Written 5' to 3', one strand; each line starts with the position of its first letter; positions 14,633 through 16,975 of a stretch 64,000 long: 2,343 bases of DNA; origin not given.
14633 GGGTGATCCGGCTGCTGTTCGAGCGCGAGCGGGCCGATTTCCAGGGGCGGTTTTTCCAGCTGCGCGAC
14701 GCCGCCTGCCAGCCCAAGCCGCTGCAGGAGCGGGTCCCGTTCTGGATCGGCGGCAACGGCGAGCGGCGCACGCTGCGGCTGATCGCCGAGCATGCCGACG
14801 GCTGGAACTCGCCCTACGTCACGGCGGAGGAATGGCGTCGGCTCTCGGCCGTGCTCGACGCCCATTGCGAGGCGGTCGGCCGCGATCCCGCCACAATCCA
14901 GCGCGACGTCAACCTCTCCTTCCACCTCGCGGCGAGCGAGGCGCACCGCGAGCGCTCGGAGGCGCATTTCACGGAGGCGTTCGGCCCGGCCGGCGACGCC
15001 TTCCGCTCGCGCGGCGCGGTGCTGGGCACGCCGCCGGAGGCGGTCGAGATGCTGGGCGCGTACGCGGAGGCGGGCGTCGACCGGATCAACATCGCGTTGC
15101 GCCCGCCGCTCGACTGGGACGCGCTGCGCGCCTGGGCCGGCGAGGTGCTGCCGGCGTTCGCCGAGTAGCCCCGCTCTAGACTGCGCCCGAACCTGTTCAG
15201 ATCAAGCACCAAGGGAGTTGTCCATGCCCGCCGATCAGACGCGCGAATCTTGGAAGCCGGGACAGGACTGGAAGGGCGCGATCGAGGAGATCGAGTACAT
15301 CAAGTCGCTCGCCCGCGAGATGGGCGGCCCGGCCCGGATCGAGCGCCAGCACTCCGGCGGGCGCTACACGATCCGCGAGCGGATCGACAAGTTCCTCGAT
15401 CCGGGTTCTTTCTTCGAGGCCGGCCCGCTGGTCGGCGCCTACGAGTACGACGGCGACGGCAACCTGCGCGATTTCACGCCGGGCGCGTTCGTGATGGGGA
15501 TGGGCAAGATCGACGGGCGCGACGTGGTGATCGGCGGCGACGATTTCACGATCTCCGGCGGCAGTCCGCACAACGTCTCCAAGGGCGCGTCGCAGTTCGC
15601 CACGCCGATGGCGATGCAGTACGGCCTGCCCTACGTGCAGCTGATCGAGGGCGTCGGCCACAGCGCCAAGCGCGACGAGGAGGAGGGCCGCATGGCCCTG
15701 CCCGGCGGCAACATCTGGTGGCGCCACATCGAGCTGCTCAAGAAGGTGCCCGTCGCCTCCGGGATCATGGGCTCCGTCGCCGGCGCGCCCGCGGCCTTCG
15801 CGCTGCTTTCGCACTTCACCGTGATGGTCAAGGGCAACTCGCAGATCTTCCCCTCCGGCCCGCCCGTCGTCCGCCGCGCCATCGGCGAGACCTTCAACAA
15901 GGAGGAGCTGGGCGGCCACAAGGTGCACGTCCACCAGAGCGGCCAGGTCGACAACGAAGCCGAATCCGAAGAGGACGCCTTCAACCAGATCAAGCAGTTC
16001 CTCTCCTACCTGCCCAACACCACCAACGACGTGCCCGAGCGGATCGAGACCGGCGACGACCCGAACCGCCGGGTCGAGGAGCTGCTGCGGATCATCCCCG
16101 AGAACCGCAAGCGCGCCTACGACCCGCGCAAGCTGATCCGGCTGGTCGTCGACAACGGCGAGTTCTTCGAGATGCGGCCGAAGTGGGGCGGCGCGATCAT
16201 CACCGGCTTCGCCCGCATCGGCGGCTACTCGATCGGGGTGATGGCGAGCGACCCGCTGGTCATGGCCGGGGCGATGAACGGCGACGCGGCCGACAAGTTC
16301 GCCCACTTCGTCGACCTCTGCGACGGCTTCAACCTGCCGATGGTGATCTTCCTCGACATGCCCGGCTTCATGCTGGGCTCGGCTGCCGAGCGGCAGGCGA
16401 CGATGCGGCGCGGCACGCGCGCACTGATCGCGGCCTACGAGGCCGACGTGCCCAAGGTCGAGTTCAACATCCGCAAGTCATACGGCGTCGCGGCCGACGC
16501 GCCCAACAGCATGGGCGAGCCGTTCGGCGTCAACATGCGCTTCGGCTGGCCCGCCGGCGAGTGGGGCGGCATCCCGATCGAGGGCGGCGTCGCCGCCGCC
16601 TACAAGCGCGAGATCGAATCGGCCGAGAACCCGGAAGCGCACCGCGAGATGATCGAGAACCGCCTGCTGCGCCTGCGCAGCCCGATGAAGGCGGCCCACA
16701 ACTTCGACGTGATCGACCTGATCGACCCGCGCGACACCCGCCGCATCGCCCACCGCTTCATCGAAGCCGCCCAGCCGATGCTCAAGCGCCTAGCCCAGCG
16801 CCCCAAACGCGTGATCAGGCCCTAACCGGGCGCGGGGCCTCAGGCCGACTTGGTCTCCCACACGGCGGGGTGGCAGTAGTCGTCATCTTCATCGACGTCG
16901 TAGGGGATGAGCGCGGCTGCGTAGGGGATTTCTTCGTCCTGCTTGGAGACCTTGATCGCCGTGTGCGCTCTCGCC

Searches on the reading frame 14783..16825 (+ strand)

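Call 54: search_protein_families(library=pfam, proteins=[window:14783-16825:+], max_evalue=0.00001)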
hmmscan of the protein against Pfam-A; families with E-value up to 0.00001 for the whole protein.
window:14783-16825:+ (680 aa): 1 family
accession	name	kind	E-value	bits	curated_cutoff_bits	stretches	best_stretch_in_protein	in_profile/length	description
PF01039.27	Carboxyl_trans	-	1.1e-95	321.5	22.3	1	188-663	1-478/493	Carboxyl transferase domain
